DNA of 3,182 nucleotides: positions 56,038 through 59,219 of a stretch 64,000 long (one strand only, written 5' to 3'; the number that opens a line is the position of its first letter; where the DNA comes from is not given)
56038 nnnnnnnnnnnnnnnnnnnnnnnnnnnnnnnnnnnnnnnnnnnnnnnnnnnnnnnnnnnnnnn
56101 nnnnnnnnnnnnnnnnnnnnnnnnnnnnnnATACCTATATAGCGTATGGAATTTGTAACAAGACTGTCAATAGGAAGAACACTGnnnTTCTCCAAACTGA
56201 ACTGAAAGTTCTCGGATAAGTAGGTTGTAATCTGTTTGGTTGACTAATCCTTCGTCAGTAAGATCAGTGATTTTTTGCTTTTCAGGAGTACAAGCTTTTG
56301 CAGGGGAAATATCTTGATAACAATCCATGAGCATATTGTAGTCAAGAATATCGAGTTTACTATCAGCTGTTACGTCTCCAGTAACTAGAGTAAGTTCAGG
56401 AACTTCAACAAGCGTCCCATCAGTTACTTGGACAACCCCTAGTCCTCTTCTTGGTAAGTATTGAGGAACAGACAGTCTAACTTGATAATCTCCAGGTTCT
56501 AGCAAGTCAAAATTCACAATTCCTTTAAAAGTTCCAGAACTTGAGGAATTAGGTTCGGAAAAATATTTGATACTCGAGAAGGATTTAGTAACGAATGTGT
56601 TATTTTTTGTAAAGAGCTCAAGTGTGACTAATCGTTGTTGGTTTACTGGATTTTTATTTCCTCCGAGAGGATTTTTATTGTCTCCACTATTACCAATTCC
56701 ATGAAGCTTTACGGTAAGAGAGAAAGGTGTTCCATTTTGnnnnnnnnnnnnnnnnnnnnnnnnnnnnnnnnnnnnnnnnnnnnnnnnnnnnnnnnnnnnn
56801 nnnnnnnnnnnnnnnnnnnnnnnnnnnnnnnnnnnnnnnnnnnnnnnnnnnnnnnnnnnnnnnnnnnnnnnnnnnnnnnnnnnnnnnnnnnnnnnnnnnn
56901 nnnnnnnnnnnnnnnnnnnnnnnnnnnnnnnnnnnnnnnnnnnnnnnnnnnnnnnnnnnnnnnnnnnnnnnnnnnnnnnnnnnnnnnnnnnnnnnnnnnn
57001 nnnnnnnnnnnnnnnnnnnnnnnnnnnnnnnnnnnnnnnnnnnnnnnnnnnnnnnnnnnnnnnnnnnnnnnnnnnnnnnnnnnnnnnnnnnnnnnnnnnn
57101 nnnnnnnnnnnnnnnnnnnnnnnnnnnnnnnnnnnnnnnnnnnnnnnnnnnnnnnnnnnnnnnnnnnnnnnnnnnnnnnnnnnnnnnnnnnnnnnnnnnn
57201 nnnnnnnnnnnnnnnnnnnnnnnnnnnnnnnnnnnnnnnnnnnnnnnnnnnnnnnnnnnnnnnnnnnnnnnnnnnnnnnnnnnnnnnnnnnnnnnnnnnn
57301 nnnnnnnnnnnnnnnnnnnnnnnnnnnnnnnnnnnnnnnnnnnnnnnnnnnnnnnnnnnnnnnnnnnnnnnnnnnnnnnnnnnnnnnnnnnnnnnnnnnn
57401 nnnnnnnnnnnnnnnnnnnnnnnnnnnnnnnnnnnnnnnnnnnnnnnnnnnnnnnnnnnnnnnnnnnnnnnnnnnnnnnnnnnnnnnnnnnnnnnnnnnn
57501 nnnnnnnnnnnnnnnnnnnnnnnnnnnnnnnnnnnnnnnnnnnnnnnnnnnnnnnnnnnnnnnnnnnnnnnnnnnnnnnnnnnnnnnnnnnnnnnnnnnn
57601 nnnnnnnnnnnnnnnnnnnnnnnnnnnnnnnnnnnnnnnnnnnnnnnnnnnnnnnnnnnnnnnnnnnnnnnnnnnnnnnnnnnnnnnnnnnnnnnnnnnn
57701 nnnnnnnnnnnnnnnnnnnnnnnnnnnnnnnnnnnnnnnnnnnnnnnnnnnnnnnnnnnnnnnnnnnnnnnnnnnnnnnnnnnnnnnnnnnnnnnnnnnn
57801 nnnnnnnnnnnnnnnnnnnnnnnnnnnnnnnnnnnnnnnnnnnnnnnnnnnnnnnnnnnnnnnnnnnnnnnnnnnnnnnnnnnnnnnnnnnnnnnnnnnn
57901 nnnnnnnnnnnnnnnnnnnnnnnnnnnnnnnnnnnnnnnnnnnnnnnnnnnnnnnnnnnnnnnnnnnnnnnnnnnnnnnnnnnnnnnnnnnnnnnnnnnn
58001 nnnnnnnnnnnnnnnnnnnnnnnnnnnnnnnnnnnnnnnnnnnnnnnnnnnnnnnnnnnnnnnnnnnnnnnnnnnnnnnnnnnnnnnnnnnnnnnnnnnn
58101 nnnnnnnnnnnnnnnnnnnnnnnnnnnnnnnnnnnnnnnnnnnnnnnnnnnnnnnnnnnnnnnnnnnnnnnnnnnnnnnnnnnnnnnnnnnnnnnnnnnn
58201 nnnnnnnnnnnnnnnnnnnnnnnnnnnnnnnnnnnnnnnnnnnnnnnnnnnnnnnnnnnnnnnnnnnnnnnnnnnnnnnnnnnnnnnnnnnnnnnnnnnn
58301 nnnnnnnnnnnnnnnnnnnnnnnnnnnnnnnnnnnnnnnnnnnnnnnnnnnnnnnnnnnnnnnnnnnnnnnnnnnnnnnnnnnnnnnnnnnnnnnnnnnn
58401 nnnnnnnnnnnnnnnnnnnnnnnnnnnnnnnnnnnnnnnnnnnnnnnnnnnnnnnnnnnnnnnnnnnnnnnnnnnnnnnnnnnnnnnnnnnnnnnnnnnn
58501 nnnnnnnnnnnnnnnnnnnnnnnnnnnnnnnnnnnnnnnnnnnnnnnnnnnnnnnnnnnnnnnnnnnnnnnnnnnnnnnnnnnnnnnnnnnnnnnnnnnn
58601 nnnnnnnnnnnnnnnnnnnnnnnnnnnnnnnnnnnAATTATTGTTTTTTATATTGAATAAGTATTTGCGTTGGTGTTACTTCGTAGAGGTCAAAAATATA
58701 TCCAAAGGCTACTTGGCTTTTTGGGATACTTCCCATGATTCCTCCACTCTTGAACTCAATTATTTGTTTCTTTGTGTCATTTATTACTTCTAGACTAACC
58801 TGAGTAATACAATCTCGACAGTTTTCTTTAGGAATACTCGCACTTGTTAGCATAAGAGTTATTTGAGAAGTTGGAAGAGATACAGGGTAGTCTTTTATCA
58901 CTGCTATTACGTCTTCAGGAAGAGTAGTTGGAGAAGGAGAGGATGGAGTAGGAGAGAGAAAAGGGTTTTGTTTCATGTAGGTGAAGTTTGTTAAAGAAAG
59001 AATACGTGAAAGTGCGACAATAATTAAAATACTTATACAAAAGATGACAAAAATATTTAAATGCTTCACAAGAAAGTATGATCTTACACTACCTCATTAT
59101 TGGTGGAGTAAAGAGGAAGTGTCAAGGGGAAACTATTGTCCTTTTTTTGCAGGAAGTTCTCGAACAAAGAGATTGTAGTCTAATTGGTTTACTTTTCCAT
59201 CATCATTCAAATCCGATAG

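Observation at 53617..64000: Cellulosome-like cohesin-dockerin assembly locus in a CPR-type genome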

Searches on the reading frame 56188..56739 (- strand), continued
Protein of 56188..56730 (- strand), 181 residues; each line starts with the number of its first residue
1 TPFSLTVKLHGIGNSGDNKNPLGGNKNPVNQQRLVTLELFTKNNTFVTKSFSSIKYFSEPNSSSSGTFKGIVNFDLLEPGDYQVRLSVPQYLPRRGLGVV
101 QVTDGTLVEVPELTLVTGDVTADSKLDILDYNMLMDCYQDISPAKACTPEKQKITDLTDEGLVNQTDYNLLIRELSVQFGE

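Call 62: search_protein_families(library=pfam, proteins=[L072:3002-7102:+, L038:3190-6123:+, L001:579-2288:+, L001:4181-5911:+], max_evalue=0.001)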
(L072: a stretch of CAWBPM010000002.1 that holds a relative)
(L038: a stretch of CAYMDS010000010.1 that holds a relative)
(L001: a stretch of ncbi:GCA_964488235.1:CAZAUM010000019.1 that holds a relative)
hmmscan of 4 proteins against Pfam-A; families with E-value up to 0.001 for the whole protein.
L072:3002-7102:+ (1366 aa): 9 families
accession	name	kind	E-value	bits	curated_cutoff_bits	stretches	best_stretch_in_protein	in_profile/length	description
PF17210.9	SdrD_B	-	6.4e-27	94.4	29.7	4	562-630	5-76/112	SdrD B-like domain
PF00092.34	VWA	-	1e-19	71.8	23.8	1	666-850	1-172/174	von Willebrand factor type A domain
PF02018.23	CBM_4_9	-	1.1e-15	58.7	25.9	1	48-184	1-132/136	Carbohydrate binding domain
PF13519.12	VWA_2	-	1.4e-15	58.2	27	1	667-776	1-106/107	von Willebrand factor type A domain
PF13620.12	CarboxypepD_reg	-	1.7e-14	54.3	32.3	2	573-646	6-81/82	Carboxypeptidase regulatory-like domain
PF13715.12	CarbopepD_reg_2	-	1.2e-10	41.7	32.2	0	497-531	23-57/88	CarboxypepD_reg-like domain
PF17802.7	SpaA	-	3.4e-10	40.4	23.1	0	887-930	25-65/91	Prealbumin-like fold domain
PF09430.16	EMC7_beta-sandw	-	2.5e-05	24.9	26.6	0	494-528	12-49/122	ER membrane protein complex subunit 7, beta-sandwich domain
PF05762.20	VWA_CoxE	-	0.00051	20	26.4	1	664-780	56-163/222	VWA domain containing CoxE-like protein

L038:3190-6123:+ (977 aa): 6 families
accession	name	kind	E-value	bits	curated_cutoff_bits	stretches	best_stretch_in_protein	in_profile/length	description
PF24517.2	CBM96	-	2.3e-17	63.8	26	1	51-204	2-142/164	Carbohydrate-binding module family 96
PF17210.9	SdrD_B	-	8.6e-14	52.1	29.7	1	491-550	5-64/112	SdrD B-like domain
PF00092.34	VWA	-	1.4e-12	48.6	23.8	1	279-475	2-172/174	von Willebrand factor type A domain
PF13519.12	VWA_2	-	1.1e-11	45.8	27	1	279-388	1-107/107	von Willebrand factor type A domain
PF13620.12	CarboxypepD_reg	-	3.6e-05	24.5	32.3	0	627-648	34-55/82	Carboxypeptidase regulatory-like domain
PF17802.7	SpaA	-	0.00064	20.3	23.1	0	527-549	35-57/91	Prealbumin-like fold domain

L001:579-2288:+ (569 aa): 2 families
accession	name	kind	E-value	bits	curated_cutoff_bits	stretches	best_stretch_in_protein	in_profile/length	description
PF05426.18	Alginate_lyase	-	4.5e-05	23.5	22.2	1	349-413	140-199/275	Alginate lyase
PF00404.24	Dockerin_1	-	0.00021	21.9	22.9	1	152-209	2-56/57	Dockerin type I domain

L001:4181-5911:+ (576 aa): 2 families
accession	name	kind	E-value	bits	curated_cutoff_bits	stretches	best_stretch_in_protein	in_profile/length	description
PF07452.17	CHRD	-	2.2e-15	58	24.1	1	252-368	4-117/117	CHRD domain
PF00404.24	Dockerin_1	-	3.4e-05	24.4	22.9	1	499-570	1-56/57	Dockerin type I domain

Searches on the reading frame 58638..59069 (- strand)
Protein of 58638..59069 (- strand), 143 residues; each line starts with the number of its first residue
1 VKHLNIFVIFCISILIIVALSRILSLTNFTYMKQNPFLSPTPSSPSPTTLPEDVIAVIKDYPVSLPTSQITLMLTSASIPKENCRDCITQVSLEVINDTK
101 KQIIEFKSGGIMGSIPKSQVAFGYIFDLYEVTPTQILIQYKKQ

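Call 3: search_protein_families(library=pfam, proteins=[window:58638-59069:-], max_evalue=1)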
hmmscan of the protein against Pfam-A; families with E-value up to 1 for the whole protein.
window:58638-59069:- (143 aa): 1 family
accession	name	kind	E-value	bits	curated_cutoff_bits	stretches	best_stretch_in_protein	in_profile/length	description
PF14118.11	YfzA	-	0.5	11.2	27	0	93-136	23-65/90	YfzA-like protein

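Call 16: search_protein_families(library=ncbifam, proteins=[window:58638-59069:-], max_evalue=0.1)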
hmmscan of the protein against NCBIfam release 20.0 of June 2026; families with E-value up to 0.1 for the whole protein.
window:58638-59069:- (143 aa): 0 families
